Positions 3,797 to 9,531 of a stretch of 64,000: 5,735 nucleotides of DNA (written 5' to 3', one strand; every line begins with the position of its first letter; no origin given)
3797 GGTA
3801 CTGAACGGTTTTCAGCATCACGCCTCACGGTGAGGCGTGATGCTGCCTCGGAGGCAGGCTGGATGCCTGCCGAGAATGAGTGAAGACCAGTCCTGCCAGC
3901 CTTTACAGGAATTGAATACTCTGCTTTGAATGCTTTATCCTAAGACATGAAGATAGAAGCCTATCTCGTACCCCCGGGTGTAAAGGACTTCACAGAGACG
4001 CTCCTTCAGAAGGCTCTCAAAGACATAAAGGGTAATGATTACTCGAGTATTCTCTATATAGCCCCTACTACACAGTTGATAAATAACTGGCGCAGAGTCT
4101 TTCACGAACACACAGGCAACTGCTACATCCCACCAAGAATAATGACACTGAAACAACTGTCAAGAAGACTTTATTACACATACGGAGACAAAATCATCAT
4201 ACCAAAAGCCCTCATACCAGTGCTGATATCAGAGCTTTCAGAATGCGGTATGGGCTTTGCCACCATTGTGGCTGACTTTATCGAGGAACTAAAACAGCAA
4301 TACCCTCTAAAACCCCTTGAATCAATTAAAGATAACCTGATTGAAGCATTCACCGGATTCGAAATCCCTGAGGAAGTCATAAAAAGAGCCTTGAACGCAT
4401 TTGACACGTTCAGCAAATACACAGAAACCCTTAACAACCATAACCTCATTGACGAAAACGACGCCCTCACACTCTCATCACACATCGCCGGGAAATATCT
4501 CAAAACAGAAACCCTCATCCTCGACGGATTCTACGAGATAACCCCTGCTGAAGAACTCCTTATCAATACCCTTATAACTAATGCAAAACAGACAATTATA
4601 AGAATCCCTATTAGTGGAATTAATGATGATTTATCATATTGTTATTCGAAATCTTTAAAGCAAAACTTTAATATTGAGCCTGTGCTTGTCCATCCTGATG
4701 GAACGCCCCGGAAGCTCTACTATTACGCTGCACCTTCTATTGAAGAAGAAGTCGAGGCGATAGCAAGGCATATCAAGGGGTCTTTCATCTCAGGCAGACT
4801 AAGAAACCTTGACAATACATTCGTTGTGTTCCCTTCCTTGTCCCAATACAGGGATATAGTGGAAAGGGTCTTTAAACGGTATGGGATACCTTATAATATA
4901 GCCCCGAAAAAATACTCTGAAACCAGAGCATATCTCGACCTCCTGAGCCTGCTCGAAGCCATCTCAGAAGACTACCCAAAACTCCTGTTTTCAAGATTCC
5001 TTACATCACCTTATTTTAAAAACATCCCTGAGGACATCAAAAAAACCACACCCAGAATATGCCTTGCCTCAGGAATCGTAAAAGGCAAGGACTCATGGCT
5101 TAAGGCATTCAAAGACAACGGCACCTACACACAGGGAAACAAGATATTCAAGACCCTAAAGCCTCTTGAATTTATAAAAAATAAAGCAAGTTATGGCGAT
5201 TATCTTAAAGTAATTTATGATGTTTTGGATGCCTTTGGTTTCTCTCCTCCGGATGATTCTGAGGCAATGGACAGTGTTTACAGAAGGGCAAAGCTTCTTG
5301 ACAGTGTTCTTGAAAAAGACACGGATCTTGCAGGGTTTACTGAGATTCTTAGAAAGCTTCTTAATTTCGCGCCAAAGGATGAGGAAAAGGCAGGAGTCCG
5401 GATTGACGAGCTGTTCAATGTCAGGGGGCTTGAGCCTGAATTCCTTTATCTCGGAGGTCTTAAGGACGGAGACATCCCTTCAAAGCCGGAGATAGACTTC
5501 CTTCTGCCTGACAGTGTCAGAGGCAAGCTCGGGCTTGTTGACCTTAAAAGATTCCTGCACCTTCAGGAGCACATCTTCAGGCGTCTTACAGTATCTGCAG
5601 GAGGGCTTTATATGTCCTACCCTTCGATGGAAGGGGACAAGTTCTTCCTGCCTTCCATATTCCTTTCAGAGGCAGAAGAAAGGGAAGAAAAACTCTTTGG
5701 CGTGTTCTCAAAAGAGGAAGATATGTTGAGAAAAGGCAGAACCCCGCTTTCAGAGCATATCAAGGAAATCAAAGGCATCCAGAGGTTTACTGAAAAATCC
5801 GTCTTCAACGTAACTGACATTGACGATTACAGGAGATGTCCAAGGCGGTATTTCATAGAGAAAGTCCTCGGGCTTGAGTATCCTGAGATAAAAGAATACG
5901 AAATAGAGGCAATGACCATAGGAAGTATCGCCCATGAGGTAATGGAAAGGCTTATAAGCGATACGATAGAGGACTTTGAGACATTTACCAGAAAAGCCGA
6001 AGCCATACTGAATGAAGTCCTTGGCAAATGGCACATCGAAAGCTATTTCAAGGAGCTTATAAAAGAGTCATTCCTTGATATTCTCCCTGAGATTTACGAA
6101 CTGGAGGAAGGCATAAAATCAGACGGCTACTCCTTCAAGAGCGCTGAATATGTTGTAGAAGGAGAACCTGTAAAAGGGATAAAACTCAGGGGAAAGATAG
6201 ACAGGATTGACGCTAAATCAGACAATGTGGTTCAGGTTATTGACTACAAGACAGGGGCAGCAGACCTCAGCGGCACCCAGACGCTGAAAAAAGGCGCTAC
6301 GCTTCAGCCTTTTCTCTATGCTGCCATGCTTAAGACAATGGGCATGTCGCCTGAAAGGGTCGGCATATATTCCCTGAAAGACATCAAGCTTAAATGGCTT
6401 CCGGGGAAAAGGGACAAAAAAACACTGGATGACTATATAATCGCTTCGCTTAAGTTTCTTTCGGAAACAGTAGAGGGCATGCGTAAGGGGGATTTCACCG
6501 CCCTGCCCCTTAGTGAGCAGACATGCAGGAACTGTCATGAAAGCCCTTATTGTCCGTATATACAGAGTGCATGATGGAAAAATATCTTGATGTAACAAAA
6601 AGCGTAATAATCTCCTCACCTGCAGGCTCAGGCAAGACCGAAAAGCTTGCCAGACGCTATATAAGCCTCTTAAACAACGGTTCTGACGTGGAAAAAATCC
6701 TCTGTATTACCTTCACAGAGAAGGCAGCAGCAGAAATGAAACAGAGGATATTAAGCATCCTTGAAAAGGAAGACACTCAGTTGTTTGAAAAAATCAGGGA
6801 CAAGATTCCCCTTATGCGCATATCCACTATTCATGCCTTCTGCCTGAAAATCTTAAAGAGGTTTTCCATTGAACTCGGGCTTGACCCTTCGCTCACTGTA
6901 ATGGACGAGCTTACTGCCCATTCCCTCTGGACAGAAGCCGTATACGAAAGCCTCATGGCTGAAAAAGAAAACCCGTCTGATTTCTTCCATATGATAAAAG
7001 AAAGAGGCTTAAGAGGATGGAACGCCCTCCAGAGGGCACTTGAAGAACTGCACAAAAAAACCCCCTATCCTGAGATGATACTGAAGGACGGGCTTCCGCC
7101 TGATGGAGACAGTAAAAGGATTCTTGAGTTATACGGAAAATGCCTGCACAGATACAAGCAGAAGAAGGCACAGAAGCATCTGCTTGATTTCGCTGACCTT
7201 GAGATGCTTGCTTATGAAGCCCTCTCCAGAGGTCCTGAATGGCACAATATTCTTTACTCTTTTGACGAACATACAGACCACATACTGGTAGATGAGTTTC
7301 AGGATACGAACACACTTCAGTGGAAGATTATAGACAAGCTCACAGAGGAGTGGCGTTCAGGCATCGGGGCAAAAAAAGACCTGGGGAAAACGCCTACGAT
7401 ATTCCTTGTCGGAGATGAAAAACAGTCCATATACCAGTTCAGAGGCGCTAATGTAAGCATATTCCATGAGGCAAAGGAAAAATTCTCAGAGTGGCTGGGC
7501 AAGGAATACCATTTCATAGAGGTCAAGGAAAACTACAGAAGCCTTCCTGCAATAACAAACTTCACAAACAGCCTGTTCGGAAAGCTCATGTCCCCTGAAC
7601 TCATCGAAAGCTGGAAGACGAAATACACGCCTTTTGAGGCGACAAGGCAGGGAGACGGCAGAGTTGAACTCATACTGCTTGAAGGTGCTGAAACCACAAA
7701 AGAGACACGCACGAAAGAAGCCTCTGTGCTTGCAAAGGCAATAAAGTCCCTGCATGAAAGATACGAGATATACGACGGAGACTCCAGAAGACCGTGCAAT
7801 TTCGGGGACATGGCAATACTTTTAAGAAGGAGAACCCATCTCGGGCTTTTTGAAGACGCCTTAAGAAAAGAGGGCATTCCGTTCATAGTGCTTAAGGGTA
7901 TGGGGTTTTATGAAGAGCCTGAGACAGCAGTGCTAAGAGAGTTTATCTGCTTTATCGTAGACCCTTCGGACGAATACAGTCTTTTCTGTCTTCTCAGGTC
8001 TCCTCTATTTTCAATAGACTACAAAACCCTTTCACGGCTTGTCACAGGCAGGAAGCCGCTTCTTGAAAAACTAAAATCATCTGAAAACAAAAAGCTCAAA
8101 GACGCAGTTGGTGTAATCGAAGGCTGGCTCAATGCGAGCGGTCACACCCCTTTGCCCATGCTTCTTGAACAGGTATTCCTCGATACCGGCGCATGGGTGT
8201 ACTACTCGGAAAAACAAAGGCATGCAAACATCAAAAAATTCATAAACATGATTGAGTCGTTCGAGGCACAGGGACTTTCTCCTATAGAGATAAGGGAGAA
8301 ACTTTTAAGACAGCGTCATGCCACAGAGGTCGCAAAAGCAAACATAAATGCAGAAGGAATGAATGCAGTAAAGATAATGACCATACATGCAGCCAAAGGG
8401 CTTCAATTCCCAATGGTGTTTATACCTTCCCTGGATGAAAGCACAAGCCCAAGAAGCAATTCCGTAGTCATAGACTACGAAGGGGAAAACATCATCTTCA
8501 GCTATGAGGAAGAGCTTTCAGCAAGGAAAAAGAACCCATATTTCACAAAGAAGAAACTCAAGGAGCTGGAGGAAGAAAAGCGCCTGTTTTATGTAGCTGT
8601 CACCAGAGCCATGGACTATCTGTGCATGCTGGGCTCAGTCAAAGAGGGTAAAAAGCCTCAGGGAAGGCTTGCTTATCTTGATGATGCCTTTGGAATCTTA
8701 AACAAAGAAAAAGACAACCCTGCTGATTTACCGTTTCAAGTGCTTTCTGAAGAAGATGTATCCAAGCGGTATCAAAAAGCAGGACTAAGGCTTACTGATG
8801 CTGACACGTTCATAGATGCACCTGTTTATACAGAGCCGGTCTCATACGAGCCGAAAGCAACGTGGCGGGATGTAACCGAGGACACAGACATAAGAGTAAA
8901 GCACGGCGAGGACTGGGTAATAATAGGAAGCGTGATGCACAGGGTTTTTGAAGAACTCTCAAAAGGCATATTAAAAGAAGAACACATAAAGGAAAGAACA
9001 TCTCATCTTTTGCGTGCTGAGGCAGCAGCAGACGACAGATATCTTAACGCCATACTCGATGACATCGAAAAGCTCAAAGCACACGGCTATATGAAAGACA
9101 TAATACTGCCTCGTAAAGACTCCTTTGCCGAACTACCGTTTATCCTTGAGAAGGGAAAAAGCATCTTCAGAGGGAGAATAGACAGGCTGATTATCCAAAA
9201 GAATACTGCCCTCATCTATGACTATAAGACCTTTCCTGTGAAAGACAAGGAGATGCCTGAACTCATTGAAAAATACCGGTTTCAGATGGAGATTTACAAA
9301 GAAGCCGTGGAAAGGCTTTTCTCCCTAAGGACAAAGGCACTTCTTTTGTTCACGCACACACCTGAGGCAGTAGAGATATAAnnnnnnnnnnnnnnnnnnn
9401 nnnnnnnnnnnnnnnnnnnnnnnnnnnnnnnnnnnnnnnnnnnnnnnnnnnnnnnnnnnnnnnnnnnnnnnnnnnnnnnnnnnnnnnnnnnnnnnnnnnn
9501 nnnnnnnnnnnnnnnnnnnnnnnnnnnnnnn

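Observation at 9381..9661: Family of structured intergenic repeats of about 260 bp, with covarying stems and 15-bp inverted termini (5 copies in 64 kb)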

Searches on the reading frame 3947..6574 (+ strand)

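Call 19: search_protein_families(library=pfam, proteins=[window:3947-6574:+])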
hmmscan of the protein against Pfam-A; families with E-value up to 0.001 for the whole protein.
window:3947-6574:+ (875 aa): 3 families
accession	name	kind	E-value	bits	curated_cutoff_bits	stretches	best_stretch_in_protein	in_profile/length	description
PF12705.13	PDDEXK_1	-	5.4e-30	105.6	22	1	620-870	2-247/247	PD-(D/E)XK nuclease superfamily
PF21445.3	ADDB_N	-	1.9e-06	27.7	26.6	1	102-223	113-234/290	ADDB, N-terminal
PF08696.17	Dna2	-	0.00044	20.5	22.4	1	621-693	57-124/204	DNA replication factor Dna2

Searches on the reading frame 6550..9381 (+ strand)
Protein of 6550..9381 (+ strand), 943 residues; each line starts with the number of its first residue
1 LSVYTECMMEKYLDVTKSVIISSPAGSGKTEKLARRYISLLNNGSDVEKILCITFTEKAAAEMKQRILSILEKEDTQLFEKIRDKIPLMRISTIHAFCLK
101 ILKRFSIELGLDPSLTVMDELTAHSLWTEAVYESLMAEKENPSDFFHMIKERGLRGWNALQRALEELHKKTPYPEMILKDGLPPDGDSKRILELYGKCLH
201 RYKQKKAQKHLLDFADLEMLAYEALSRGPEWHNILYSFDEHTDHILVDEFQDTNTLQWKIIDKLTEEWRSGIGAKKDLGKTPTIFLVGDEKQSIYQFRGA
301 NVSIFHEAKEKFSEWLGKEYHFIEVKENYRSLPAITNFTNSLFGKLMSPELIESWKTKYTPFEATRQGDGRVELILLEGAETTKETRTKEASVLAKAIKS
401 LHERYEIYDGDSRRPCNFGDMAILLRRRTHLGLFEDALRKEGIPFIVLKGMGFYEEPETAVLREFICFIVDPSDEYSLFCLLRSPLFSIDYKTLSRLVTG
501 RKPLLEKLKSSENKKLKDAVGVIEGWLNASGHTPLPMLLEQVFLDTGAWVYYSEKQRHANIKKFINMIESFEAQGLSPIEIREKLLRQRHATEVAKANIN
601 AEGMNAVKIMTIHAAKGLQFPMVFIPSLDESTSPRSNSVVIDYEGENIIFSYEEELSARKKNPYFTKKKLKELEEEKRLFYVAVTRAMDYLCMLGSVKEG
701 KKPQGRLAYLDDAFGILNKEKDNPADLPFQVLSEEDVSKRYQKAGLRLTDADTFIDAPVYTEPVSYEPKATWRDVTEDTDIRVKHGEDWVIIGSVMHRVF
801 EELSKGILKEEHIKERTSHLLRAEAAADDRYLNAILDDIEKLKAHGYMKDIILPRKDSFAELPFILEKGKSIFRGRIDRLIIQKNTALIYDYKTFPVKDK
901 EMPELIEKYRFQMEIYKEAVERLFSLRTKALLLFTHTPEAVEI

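Call 19: search_protein_families(library=pfam, proteins=[window:6550-9381:+])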
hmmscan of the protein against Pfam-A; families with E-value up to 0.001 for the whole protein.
window:6550-9381:+ (943 aa): 5 families
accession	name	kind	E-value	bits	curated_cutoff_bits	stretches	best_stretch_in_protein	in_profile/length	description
PF00580.27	UvrD-helicase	-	1.2e-57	196.1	23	1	15-312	12-270/271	UvrD/REP helicase N-terminal domain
PF13361.12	UvrD_C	-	3e-38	132.6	25.6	2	552-693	232-345/350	UvrD-like helicase C-terminal domain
PF13245.12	AAA_19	-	2.1e-17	64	25.1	1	17-298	12-134/134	AAA domain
PF12705.13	PDDEXK_1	-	1.8e-10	41.6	22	1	792-931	37-185/247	PD-(D/E)XK nuclease superfamily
PF13538.12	UvrD_C_2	-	1.9e-09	37.7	27.4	1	609-633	4-28/52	UvrD-like helicase C-terminal domain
